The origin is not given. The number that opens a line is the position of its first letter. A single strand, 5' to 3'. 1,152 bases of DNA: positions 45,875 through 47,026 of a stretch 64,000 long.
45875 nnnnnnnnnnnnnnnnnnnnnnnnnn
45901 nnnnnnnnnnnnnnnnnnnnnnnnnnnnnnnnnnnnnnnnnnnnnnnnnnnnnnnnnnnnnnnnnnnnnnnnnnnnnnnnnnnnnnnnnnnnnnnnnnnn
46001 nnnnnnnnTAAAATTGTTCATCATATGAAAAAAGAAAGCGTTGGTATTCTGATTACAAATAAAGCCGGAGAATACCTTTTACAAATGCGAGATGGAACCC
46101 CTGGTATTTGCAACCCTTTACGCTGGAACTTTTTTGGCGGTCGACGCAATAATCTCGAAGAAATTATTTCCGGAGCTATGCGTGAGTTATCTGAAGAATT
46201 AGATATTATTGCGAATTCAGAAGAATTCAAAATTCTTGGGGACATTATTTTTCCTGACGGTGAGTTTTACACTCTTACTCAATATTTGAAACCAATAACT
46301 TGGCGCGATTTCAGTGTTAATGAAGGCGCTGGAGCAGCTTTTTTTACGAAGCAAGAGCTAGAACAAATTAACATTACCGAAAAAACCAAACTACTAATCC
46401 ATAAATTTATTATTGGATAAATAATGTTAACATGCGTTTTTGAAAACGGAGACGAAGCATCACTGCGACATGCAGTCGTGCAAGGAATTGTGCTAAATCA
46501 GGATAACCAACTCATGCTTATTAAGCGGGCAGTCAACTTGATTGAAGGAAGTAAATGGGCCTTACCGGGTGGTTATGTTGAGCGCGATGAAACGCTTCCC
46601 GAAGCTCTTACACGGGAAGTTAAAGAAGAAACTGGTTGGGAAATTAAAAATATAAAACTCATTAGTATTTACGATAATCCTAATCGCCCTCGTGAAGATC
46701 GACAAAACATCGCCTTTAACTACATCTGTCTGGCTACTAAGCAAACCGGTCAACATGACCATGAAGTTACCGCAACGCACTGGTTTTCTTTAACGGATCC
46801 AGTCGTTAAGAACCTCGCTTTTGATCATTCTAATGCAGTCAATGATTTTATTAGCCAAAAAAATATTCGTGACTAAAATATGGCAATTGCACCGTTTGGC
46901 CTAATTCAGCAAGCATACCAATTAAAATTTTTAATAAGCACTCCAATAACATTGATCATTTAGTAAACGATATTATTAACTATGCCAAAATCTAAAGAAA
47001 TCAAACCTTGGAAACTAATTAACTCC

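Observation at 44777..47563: Dense array of NTP-pyrophosphatase genes: four NUDIX plus one MazG in under 3 kb (six NUDIX in the window)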

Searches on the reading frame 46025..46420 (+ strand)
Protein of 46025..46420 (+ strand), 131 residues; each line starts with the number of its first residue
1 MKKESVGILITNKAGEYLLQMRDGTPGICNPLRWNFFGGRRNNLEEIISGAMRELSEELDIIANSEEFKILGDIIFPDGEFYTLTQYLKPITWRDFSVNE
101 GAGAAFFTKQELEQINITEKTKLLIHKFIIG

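Call 3: search_protein_families(library=pfam, proteins=[window:46025-46420:+], max_evalue=0.01)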
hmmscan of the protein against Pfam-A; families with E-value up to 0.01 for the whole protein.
window:46025-46420:+ (131 aa): 1 family
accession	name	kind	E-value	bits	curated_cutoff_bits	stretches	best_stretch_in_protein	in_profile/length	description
PF00293.34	NUDIX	-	3.5e-08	34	21.1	1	2-83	2-88/134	NUDIX domain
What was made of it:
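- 46025..46420 (+): N2: 131-aa NUDIX of a small MTH1-like subfamily. The family signature is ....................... The box ends in D instead of G. Pfam 34.0 bits (call 3).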

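Call 6: search_protein_families(library=ncbifam, proteins=[window:46025-46420:+], max_evalue=0.01)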
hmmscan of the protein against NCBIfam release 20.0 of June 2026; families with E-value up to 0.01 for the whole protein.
window:46025-46420:+ (131 aa): 5 families
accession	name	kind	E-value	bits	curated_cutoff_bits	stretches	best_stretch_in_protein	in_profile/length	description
NF006530.0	PRK08999.1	equivalog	5.8e-05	22.3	245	1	9-67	12-68/315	Nudix family hydrolase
TIGR00586.1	mutt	equivalog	0.00066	19.7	97.9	1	5-127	6-126/129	8-oxo-dGTP diphosphatase MutT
NF001938.0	PRK00714.1-5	equivalog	0.0036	16.7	116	1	3-61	13-74/172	RNA pyrophosphohydrolase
NF007834.0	PRK10546.1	equivalog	0.0058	16.5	156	1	7-67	7-65/135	pyrimidine (deoxy)nucleoside triphosphate diphosphatase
NF041652.1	Nud_hyd_Dein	equivalog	0.01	16.1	200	0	3-122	13-137/152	Nudix hydrolase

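Call 14: search_protein_families(library=padloc, proteins=[window:46025-46420:+], max_evalue=0.01)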
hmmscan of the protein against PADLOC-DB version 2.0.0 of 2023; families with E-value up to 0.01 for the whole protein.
window:46025-46420:+ (131 aa): 1 family
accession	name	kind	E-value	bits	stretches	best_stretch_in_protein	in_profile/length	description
PDLC04899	PDC-S07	-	1.2e-07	29.5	1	6-126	9-126/135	-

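Call 20: search_solved_structures(query=window:46025-46420:+, max_evalue=0.1)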
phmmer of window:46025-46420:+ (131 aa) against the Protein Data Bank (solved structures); distinct sequences matched with E-value up to 0.1: 23.
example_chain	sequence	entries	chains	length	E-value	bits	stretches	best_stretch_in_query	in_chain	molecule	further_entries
3gwy_A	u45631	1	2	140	0.0031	20.9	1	13-127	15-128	Putative CTP pyrophosphohydrolase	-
3ees_A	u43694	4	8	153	0.012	19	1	14-128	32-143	Probable pyrophosphohydrolase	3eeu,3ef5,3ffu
3grn_A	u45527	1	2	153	0.013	18.9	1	5-62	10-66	MutT related protein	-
5ws7_A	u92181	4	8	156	0.038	17.4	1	32-76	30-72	7,8-dihydro-8-oxoguanine triphosphatase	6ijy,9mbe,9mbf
9xri_A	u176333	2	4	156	0.039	17.3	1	32-76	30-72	Oxidized purine nucleoside triphosphate hydrolase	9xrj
5gho_A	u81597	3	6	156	0.039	17.3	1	32-76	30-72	7,8-dihydro-8-oxoguanine triphosphatase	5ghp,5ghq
5ghm_A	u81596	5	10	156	0.039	17.3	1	32-76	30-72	7,8-dihydro-8-oxoguanine triphosphatase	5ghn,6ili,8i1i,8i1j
5ghi_A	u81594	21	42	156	0.04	17.3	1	32-76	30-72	7,8-dihydro-8-oxoguanine triphosphatase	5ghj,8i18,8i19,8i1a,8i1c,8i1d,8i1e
6jvo_A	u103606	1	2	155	0.04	17.3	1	32-76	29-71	7,8-dihydro-8-oxoguanine triphosphatase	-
6glf_A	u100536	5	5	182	0.04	17.3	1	32-76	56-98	7,8-dihydro-8-oxoguanine triphosphatase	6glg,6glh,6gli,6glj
1iry_A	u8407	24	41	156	0.04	17.3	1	32-76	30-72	hMTH1 | 7,8-dihydro-8-oxoguanine triphosphatase | Oxidized purine nucleoside triphosphate hydrolase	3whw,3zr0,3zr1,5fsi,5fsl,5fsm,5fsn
4c9w_A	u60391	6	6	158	0.041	17.2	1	32-76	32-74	7,8-DIHYDRO-8-OXOGUANINE TRIPHOSPHATASE | Isoform p26 of Oxidized purine nucleoside triphosphate hydrolase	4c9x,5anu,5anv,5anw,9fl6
7n03_A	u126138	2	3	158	0.041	17.2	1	32-76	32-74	7,8-dihydro-8-oxoguanine triphosphatase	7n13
4n1u_A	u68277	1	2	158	0.042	17.2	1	32-76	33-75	7,8-dihydro-8-oxoguanine triphosphatase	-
4n1t_A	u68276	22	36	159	0.042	17.2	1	32-76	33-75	7,8-dihydro-8-oxoguanine triphosphatase | Oxidized purine nucleoside triphosphate hydrolase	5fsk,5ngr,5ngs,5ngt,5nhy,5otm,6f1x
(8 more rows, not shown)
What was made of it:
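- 46025..46420 (+): PDB hits are weak: CTP pyrophosphohydrolase and MTH1 (call 20).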

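Call 29: find_homologous_proteins(query=window:46025-46420:+, max_evalue=0.00001)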
Query window:46025-46420:+ (131 aa): 3 proteins with E <= 0.00001 among 36 candidates.
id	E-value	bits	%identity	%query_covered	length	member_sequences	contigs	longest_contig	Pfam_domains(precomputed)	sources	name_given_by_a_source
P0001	1.9e-81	288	100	100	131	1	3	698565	PF00293.35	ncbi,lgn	-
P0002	4.1e-52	194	64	98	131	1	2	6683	PF00293.35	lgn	-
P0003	5.0e-28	116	43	97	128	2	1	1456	PF00293.35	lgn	-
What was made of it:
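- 46025..46420 (+): Only 3 clusters were found by word-index search (call 29).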

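Call 30: find_encoding_contigs(protein=P0001, flank=3000, max_places=4)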
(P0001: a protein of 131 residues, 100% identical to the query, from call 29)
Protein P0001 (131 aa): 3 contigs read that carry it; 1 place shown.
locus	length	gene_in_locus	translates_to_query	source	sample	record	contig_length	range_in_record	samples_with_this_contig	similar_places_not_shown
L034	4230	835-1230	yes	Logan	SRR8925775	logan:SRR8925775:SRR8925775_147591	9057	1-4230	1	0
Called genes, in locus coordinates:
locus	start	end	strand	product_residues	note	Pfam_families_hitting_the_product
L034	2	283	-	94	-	?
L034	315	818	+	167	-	PF12385:Peptidase_C70, PF13529:Peptidase_C39_2, PF03412:Peptidase_C39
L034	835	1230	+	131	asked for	PF00293:NUDIX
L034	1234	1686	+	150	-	PF00293:NUDIX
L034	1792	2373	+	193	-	PF28549:NDPSase_N (weak), PF00293:NUDIX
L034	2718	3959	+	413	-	PF00899:ThiF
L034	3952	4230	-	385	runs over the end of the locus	PF00155:Aminotran_1_2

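Call 31: find_encoding_contigs(protein=P0002, flank=10000, max_places=4)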
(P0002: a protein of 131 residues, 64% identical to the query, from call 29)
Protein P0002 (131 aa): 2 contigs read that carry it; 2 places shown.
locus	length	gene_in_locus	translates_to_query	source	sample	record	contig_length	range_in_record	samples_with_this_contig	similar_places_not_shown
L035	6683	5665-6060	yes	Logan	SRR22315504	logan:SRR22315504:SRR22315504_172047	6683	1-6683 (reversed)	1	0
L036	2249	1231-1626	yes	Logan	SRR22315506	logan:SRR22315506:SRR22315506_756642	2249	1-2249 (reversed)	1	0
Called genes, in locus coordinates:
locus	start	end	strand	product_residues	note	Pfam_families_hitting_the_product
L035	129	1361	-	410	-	PF01941:AdoMet_Synthase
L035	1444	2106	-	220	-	PF03575:Peptidase_S51, PF07685:GATase_3 (weak)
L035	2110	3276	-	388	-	-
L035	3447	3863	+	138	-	-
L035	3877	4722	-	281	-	PF24827:AstE_AspA_cat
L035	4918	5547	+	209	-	PF00583:Acetyltransf_1 (weak)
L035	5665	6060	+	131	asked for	PF00293:NUDIX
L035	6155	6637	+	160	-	PF00293:NUDIX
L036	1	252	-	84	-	?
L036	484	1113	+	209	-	PF00583:Acetyltransf_1 (weak)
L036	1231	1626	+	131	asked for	PF00293:NUDIX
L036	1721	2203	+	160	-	PF00293:NUDIX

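Call 32: find_encoding_contigs(protein=P0003, flank=10000, max_places=4)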
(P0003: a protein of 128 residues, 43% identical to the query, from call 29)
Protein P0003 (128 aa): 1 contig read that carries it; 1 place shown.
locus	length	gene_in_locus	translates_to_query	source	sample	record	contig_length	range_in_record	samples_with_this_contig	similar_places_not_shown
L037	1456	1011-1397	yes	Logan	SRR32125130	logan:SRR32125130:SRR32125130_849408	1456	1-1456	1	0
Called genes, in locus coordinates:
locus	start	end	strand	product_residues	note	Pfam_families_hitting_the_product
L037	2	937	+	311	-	?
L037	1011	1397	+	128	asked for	PF00293:NUDIX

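Call 44: search_protein_families(library=pfam, proteins=[L035:4918-5547:+], max_evalue=1)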
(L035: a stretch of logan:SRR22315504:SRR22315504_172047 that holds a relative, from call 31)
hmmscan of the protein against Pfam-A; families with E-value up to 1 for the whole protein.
L035:4918-5547:+ (209 aa): 5 families
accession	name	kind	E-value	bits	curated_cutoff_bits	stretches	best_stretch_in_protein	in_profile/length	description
PF00583.31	Acetyltransf_1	-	1.7e-07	32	20.7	1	77-189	25-115/116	Acetyltransferase (GNAT) family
PF13508.13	Acetyltransf_7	-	5.3e-05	24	27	1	84-192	2-84/84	Acetyltransferase (GNAT) domain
PF13527.13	Acetyltransf_9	-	0.0011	19.4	25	1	119-168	59-108/127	Acetyltransferase (GNAT) domain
PF13673.13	Acetyltransf_10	-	0.0031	17.9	23.6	1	111-201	37-118/128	Acetyltransferase (GNAT) domain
PF22912.2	zf-DPOE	-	0.0099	16.4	21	1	41-73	7-37/58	Zinc finger domain of DNA polymerase-epsilon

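Call 47: find_encoding_contigs(protein=P0007, flank=1000, max_places=10)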
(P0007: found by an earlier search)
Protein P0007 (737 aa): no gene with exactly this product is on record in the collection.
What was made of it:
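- Tried and rejected: An exact look-up of the PNPase gene to reach the 698-kb NCBI record failed (call 47), so the whole-genome NUDIX count could not be obtained.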

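Call 60: predict_structure(alignment_id=A2)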
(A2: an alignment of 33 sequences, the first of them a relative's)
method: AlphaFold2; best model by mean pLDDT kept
length: 253 residues; sequences in the alignment: 33
mean_pLDDT: 95.3   pTM: 0.91
mean pLDDT of the five models: 95.3, 95.2, 95.0, 94.6, 94.4
residues with pLDDT >= 90: 232; 70-90: 17; 50-70: 4; < 50: 0
segments of 3 or more residues with pLDDT < 50: none
pLDDT, mean of each block of 10 residues (from residue 1): 91 97 88 97 97 99 98 98 97 94 82 96 95 97 97 96 90 97 98 96 94 98 97 98 97 90
secondary structure, 60 per line:
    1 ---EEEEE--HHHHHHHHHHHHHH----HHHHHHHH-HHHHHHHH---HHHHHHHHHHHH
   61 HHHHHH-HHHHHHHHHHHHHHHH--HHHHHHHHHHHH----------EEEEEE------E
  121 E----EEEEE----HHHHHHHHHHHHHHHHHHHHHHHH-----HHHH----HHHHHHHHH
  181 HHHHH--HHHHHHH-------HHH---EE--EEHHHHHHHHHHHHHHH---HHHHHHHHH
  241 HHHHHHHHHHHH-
elements in order: E4-8 H11-24 H29-36 H38-45 H49-66 H68-83 H86-97 E108-113 E126-130 H135-158 H164-167 H172-185 H188-194 H214-228 H232-252

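Call 76: fold_search(model_id=the predicted structure, library=pdb)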
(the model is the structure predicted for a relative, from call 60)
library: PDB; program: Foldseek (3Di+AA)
matches with E <= 10: 38; with E <= 0.001: 0
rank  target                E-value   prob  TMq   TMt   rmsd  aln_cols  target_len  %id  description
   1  4qhf                  4.1e-01  0.66  0.21  0.42   7.7        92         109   21  Crystal structure of Methanocaldococcus jannaschii monomeric selecase (released 2014-07-16)
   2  3dte                  4.1e-01  0.51  0.27  0.27  12.4       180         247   13  Crystal structure of the IRRE protein, a central regulator of DNA damage repair in deinococcaceae (released 2009-02-10)
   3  4qhi_A                5.3e-01  0.57  0.21  0.41   7.3        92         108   21  Crystal structure of Methanocaldococcus jannaschii selecase mutant R36W (released 2014-07-16)
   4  4qhj_A                5.9e-01  0.57  0.22  0.42   8.5        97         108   21  Crystal structure of Methanocaldococcus jannaschii selecase mutant I100F+H107F (released 2014-07-16)
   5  4qhi_C                9.6e-01  0.44  0.21  0.44   8.8       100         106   16  Crystal structure of Methanocaldococcus jannaschii selecase mutant R36W (released 2014-07-16)
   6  3dti                  9.6e-01  0.30  0.27  0.27  12.4       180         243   13  Crystal structure of the IRRE protein, a central regulator of DNA damage repair in deinococcaceae (released 2009-02-10)
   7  8sln_A                1.1e+00  0.21  0.24  0.25  11.5       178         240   13  Crystal structure of Deinococcus geothermalis PprI complexed with ssDNA (released 2024-03-13)
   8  8p0i_A                1.2e+00  0.25  0.29  0.10  10.8       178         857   16  Crystal structure of the open conformation of insulin-regulated aminopeptidase in complex with a small-MW inhibitor (released 2024-09-04)
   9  6cz6_C                1.8e+00  0.16  0.26  0.21  10.3       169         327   10  Mycobacterium tuberculosis transcriptional regulator (released 2019-04-17)
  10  4qhi_D                2.0e+00  0.21  0.20  0.39   7.6        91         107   21  Crystal structure of Methanocaldococcus jannaschii selecase mutant R36W (released 2014-07-16)
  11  8cgw_A                3.0e+00  0.07  0.23  0.08  13.2       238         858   15  Insulin-regulated aminopeptidase (IRAP) in complex with an allosteric benzopyran-based inhibitor (released 2024-01-31)
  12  4fsc_C                3.5e+00  0.03  0.16  0.14  16.8       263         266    9  Crystal Structure of Bacillus thuringiensis PlcR in its apo form (released 2013-03-13)
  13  4qhg                  3.7e+00  0.14  0.21  0.39   5.5        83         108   19  Crystal structure of Methanocaldococcus jannaschii dimeric selecase (released 2014-07-16)
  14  4qhi_B                3.9e+00  0.11  0.20  0.38   8.1       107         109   19  Crystal structure of Methanocaldococcus jannaschii selecase mutant R36W (released 2014-07-16)
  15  8p0i_B                3.9e+00  0.09  0.24  0.09  10.5       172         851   14  Crystal structure of the open conformation of insulin-regulated aminopeptidase in complex with a small-MW inhibitor (released 2024-09-04)
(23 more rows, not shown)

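Call 86: search_protein_representatives(protein=window:46025-46420:+)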
Query: 131 residues. Proteins with E-value up to 0.001 (for the whole library): 733; up to 1e-10: 83; up to 1e-30: 0. The best 150 are listed.
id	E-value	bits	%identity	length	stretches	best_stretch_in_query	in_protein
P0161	2.9e-29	118.1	46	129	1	5-128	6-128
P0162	1.2e-25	106.3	43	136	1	2-128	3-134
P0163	6.8e-25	103.9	39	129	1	3-128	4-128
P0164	4.1e-24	101.4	48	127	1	3-122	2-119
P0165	6.0e-24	100.8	41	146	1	4-128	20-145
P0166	2.9e-22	95.4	45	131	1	5-120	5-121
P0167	3.4e-22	95.2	43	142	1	2-127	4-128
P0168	4.1e-22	94.9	40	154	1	7-128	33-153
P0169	7.9e-22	94.0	48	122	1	8-111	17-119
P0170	8.1e-22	94.0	41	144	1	6-126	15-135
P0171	8.1e-21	90.7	41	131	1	3-122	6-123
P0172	1.8e-20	89.6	42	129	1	7-128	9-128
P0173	4.3e-20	88.4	40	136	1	3-129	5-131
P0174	6.2e-20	87.9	39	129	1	3-128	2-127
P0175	9.6e-20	87.2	40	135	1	8-122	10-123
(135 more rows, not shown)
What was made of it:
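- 46025..46420 (+): An exhaustive search found 83 representatives at E<=1e-10 (call 86).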

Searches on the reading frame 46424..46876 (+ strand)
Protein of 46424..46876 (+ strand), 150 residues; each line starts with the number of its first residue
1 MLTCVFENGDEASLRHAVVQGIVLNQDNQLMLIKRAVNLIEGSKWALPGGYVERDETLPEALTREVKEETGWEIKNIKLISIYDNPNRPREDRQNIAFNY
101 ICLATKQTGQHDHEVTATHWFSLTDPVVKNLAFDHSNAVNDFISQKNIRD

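Call 3: search_protein_families(library=pfam, proteins=[window:46424-46876:+], max_evalue=0.01)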
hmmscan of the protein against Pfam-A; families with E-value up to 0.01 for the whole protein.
window:46424-46876:+ (150 aa): 3 families
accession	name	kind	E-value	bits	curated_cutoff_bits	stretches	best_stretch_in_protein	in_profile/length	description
PF00293.34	NUDIX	-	1.4e-20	74.1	21.1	1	15-140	2-132/134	NUDIX domain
PF14815.12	NUDIX_4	-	5.1e-05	23.5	35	1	21-76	3-55/113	NUDIX domain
PF22327.2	Nudt16-like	-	0.0018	18.7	27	1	47-80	37-71/161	U8 snoRNA-decapping enzyme-like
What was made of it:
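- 46424..46876 (+): N3: 150-aa generic MutT-type NUDIX, starting 3 bp after N2. Pfam 74.1 bits (call 3).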

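Call 6: search_protein_families(library=ncbifam, proteins=[window:46424-46876:+], max_evalue=0.01)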
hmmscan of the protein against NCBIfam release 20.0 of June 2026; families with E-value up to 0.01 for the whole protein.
window:46424-46876:+ (150 aa): 26 families (the best 25 are shown)
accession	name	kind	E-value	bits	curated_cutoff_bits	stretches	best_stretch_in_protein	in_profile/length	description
NF006530.0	PRK08999.1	equivalog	4.4e-13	48.9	245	1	17-79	7-69/315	Nudix family hydrolase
NF008044.0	PRK10776.1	equivalog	2.1e-12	47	148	1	18-124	6-108/130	8-oxo-dGTP diphosphatase MutT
NF050029.2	TransRepNtr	equivalog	1.8e-10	40.7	400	1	24-140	32-150/245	ADPR responsive transcriptional repressor NtrR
TIGR00586.1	mutt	equivalog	2e-10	40.8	97.9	1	18-81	7-70/129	8-oxo-dGTP diphosphatase MutT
NF003791.0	PRK05379.2-3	equivalog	4.1e-10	39.4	409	1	22-145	208-339/340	bifunctional nicotinamide-nucleotide adenylyltransferase/Nudix hydroxylase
NF007834.0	PRK10546.1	equivalog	3e-09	36.8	156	1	21-147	8-130/135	pyrimidine (deoxy)nucleoside triphosphate diphosphatase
NF003790.0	PRK05379.2-2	equivalog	3.8e-09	36.1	403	1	18-144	218-352/354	bifunctional nicotinamide mononucleotide adenylyltransferase/ADP-ribose pyrophosphatase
NF001937.0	PRK00714.1-4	equivalog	3.4e-08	33.3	139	1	19-83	11-71/161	RNA pyrophosphohydrolase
TIGR02705.1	nudix_YtkD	equivalog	5.5e-08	32.5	154.4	1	25-84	32-86/156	RNA deprotection pyrophosphohydrolase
NF003787.0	PRK05379.1-4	equivalog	8.8e-08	31.5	449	1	19-89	211-285/346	bifunctional nicotinamide-nucleotide adenylyltransferase/Nudix hydroxylase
NF003786.0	PRK05379.1-2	equivalog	2.5e-07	30.2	397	1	23-142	224-351/354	bifunctional nicotinamide-nucleotide adenylyltransferase/Nudix hydroxylase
NF001938.0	PRK00714.1-5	equivalog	3.9e-07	29.6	116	1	19-74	16-76/172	RNA pyrophosphohydrolase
NF012016.0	PRK15472.1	equivalog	4.4e-07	29.7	95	1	18-75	5-63/141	nucleoside triphosphatase NudI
NF008736.0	PRK11762.1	equivalog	7e-07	28.9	169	1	15-81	47-112/186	ADP compounds hydrolase NudE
NF003788.0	PRK05379.1-5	equivalog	8.3e-07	28.6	354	1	21-93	217-294/351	bifunctional nicotinamide-nucleotide adenylyltransferase/Nudix hydroxylase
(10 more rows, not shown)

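Call 14: search_protein_families(library=padloc, proteins=[window:46424-46876:+], max_evalue=0.01)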
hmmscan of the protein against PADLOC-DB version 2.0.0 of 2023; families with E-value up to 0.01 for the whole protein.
window:46424-46876:+ (150 aa): 1 family
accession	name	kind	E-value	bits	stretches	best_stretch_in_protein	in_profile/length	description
PDLC04899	PDC-S07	-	6.8e-13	46.4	1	17-122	8-108/135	-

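Call 21: search_solved_structures(query=window:46424-46876:+, max_evalue=0.001)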
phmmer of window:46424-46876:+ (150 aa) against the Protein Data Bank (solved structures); distinct sequences matched with E-value up to 0.001: 53.
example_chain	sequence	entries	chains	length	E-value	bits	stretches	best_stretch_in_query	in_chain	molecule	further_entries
3id9_A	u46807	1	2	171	1.3e-11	47.8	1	19-88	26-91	MutT/NUDIX family protein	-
2yyh_A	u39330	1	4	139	4.4e-10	42.8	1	45-144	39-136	8-OXO-dGTPase domain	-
2fml_A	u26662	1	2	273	8.9e-09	38.6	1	30-124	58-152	MutT/nudix family protein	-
4v14_A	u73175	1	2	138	1.2e-08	38.2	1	16-135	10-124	MUTATOR MUTT PROTEIN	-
3i9x_A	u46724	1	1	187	1.2e-08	38.1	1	39-139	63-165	mutT/nudix family protein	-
5gp0_E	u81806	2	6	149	2.1e-08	37.3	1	12-86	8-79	Nudix hydrolase 1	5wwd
6dby_A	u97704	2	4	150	2.1e-08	37.3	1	12-86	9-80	Nudix hydrolase 1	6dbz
6fl4_A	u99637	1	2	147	2.2e-08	37.3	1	12-86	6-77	Nudix hydrolase 1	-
3q1p_A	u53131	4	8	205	5.6e-08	36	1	24-88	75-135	Phosphohydrolase (MutT/nudix family protein)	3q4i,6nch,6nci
5wy6_E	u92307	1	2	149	1.5e-07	34.6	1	12-86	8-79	Nudix hydrolase 1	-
3o8s_A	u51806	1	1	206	1.9e-07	34.3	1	42-125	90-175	ADP-ribose pyrophosphatase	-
3gg6_A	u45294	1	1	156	2.1e-07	34.1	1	18-84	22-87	Nucleoside diphosphate-linked moiety X motif 18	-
2b06_A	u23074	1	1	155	2.9e-07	33.6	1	32-87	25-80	MutT/nudix family protein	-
3cng_A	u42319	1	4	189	3e-07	33.6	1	18-87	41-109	NUDIX hydrolase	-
3grn_A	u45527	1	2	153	4.7e-07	33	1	19-72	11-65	MutT related protein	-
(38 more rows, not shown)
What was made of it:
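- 46424..46876 (+): PDB hits are MutT/nudix, 8-oxo-dGTPase domain, NUDT1 and NUDT18 (call 21).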
